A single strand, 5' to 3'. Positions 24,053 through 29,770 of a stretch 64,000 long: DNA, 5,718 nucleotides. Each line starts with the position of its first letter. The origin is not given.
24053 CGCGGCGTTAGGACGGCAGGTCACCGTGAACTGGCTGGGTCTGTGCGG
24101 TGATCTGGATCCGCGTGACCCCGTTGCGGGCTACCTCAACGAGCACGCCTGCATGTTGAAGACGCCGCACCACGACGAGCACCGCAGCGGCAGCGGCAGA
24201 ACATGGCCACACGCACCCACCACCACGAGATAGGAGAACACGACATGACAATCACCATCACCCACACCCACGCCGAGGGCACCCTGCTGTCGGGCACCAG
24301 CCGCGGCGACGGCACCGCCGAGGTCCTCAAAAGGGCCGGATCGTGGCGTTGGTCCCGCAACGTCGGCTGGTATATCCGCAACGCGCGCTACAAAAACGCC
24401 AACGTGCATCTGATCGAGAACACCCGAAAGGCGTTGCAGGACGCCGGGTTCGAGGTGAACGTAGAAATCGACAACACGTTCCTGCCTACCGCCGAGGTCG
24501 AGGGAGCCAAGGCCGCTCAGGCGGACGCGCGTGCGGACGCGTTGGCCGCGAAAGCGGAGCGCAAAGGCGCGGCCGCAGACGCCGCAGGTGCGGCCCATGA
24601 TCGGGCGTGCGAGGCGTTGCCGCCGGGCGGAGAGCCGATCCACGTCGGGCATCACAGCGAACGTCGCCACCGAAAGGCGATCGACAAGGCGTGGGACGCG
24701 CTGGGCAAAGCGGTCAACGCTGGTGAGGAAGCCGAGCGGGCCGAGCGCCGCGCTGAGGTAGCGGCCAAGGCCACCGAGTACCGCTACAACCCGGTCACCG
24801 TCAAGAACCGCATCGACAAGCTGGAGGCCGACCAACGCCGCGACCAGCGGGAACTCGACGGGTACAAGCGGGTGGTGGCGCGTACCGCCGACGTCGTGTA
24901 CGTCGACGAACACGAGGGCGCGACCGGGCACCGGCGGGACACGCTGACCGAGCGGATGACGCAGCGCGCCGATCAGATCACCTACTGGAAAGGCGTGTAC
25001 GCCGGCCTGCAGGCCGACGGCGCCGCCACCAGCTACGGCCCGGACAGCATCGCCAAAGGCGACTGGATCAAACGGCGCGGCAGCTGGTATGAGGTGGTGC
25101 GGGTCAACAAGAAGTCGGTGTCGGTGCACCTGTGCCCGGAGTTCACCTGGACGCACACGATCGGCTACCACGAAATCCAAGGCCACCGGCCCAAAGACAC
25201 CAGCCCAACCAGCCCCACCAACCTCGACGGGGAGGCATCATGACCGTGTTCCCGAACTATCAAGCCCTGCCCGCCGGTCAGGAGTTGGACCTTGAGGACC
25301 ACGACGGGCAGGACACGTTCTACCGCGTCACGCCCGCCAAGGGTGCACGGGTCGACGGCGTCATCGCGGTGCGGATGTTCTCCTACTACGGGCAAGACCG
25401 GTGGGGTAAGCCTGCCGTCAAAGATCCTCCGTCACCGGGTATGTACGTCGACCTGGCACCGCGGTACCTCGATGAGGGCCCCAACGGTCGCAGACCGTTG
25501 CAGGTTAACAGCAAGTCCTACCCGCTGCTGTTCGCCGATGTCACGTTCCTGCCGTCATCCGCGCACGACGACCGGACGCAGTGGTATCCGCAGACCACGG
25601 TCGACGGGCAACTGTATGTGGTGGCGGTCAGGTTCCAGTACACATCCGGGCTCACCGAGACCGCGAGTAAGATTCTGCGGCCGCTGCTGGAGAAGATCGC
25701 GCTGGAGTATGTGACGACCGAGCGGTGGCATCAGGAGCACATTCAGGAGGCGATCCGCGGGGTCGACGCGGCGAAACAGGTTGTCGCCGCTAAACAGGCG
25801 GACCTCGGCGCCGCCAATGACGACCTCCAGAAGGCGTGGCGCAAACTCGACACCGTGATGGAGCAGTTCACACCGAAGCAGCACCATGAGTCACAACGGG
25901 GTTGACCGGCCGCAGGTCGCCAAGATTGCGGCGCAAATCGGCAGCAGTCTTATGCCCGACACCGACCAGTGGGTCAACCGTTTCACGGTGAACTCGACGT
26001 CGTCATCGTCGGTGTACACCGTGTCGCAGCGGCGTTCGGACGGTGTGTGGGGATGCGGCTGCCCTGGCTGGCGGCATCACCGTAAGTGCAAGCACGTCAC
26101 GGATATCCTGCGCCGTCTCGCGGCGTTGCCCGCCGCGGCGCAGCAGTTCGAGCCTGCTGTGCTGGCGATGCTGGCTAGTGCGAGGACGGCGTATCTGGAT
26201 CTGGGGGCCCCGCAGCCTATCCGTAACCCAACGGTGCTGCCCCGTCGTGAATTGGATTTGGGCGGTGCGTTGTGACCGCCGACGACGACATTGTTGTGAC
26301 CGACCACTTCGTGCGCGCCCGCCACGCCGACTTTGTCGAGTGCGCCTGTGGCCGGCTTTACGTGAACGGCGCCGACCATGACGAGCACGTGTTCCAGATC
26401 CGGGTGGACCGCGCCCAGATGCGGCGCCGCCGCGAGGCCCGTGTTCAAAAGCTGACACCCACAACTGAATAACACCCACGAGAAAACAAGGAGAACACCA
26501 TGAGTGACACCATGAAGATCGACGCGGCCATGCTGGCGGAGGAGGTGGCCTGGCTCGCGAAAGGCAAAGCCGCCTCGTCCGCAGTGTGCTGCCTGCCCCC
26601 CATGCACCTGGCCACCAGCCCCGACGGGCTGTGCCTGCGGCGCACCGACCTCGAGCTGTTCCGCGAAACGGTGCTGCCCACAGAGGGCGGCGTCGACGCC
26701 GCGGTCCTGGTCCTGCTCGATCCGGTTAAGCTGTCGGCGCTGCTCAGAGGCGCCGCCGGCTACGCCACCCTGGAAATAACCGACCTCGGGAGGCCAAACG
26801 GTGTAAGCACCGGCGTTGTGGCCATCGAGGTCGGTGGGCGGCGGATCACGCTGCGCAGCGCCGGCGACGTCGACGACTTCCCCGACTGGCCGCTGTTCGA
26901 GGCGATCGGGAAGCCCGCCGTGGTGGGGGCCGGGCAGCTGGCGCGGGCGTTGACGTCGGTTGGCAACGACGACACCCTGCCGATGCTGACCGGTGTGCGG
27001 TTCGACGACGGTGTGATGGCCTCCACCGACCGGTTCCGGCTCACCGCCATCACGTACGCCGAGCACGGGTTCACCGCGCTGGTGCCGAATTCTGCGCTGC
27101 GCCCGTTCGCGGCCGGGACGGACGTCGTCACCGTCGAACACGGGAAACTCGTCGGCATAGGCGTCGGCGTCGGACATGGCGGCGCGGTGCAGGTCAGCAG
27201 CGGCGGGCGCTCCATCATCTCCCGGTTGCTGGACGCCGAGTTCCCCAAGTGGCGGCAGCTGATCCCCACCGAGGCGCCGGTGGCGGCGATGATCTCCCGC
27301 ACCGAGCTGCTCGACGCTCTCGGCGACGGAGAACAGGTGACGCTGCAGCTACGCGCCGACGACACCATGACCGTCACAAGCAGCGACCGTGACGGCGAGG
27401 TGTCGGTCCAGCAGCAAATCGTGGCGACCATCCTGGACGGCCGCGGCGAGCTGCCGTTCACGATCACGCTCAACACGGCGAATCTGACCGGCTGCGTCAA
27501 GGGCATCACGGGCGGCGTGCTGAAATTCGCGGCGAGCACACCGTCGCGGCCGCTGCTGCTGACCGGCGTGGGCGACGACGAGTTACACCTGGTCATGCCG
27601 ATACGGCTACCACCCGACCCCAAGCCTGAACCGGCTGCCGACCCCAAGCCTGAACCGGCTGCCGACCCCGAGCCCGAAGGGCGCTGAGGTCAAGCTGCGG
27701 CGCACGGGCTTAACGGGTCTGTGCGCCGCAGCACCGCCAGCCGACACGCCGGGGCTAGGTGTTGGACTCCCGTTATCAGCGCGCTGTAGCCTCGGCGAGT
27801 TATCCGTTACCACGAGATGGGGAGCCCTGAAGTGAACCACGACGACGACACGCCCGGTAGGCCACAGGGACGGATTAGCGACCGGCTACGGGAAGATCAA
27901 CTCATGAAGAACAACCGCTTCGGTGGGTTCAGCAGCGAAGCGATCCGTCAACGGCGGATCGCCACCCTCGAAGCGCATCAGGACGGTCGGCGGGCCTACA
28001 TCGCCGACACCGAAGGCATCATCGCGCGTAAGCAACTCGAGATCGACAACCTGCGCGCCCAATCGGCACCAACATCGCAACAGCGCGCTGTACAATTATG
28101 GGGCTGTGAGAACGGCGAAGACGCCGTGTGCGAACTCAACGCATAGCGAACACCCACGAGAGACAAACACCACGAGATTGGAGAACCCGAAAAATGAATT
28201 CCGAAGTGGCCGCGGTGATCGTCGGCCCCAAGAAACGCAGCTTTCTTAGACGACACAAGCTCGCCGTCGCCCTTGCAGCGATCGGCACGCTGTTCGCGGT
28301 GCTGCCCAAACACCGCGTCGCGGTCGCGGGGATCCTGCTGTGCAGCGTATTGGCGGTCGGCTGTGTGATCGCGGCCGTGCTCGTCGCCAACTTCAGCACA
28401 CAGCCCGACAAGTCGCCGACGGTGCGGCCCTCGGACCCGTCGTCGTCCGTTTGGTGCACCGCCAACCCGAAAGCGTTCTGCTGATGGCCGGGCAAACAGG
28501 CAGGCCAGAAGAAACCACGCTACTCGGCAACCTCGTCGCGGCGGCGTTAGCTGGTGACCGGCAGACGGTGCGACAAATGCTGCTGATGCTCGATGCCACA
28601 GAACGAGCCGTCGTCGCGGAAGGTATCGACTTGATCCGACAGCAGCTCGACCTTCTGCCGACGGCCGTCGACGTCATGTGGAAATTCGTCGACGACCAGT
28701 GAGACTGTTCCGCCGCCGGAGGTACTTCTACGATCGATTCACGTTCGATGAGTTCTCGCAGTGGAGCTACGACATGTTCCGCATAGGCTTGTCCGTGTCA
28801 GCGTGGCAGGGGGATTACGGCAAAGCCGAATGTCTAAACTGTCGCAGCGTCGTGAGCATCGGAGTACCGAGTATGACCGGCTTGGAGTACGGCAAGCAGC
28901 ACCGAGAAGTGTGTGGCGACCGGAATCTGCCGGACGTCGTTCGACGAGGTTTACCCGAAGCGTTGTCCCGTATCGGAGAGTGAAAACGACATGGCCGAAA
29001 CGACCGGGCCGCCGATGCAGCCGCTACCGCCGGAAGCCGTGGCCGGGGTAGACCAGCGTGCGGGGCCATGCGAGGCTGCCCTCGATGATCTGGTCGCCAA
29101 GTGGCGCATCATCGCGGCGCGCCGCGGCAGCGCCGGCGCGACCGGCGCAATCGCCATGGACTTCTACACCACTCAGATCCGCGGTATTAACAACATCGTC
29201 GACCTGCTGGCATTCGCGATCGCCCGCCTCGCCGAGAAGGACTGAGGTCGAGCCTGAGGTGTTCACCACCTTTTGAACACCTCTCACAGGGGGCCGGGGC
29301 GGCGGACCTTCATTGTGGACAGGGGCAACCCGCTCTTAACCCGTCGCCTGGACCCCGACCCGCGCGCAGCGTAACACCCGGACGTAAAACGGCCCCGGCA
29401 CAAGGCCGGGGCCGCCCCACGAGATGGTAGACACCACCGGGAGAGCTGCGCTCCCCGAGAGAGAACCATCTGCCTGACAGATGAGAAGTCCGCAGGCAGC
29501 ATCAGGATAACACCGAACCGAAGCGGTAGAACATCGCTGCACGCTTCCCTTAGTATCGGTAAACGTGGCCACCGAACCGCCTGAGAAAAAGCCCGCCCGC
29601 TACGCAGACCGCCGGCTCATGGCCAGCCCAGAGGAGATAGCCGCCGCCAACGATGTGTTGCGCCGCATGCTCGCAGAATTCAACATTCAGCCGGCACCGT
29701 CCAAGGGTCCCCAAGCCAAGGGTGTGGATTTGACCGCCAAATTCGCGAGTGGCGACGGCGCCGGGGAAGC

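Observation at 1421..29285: Dispersed conserved leader (IR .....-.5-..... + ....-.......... + SD) in front of more than 20 genes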

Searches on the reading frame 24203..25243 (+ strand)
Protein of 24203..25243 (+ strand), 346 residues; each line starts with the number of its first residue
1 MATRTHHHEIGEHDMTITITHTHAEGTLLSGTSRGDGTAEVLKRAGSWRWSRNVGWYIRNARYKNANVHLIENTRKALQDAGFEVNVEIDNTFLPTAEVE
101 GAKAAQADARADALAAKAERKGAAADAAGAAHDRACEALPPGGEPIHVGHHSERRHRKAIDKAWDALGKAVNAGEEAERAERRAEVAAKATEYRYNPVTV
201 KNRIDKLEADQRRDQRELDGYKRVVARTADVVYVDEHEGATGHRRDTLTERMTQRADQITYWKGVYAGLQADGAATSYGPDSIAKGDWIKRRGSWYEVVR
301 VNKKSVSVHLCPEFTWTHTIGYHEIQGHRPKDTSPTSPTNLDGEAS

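Call 43: search_protein_families(library=phrogs, proteins=[window:24203-25243:+], max_evalue=0.001)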
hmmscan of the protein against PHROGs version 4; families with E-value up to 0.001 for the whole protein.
window:24203-25243:+ (346 aa): 2 families
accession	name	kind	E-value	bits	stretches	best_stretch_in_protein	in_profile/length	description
phrog_17519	-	unknown function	1.2e-11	45.7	1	137-187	97-146/213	-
phrog_6744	-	unknown function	7.1e-10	39.5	1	109-189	100-179/355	-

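Call 54: search_protein_families(library=ncbifam, proteins=[window:24203-25243:+], max_evalue=0.01)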
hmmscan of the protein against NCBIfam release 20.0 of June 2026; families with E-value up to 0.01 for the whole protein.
window:24203-25243:+ (346 aa): 0 families

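Call 68: search_protein_families(library=pfam, proteins=[window:24203-25243:+], max_evalue=0.01)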
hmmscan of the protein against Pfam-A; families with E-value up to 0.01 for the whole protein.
window:24203-25243:+ (346 aa): 1 family
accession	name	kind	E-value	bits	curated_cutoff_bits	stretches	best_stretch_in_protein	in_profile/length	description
PF12083.13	DUF3560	-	1.1e-21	77.7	27.2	1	105-218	4-117/124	Domain of unknown function (DUF3560)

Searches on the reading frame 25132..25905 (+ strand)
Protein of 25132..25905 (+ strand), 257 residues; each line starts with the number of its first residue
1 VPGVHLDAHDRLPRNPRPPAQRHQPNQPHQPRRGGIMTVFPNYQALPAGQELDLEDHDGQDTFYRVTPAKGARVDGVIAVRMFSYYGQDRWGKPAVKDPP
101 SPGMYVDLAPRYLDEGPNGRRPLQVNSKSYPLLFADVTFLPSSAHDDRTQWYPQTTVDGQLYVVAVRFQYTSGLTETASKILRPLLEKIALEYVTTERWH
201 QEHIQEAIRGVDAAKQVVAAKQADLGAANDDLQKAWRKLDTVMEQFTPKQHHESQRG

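Call 43: search_protein_families(library=phrogs, proteins=[window:25132-25905:+], max_evalue=0.001)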
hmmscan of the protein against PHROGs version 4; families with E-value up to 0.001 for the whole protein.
window:25132-25905:+ (257 aa): 0 families

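Call 68: search_protein_families(library=pfam, proteins=[window:25132-25905:+], max_evalue=0.01)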
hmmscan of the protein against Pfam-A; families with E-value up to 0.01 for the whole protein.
window:25132-25905:+ (257 aa): 2 families
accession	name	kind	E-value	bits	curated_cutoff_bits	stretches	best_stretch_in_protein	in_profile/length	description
PF12631.12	MnmE_helical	-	0.00081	20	40.1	1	162-247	112-198/211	MnmE helical domain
PF19531.4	DUF6058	-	0.003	18.2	25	1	193-256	48-114/126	Family of unknown function (DUF6058)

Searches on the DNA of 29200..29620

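Call 92: search_rna_families(source=window, start=29200, end=29620, threshold=evalue, max_evalue=1)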
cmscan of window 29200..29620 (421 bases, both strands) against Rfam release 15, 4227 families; matches with E-value up to 1: 2.
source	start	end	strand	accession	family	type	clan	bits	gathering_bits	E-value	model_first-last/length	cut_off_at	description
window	29384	29518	-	RF02233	sX14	Gene; sRNA;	-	24.3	80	0.016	1-92/92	no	Xanthomonas sRNA sX14/Xoo3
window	29386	29445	-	RF02784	SorX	Gene; sRNA;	-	23.2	46.6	0.0022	1-73/73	no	Singlet oxygen resistance RNA X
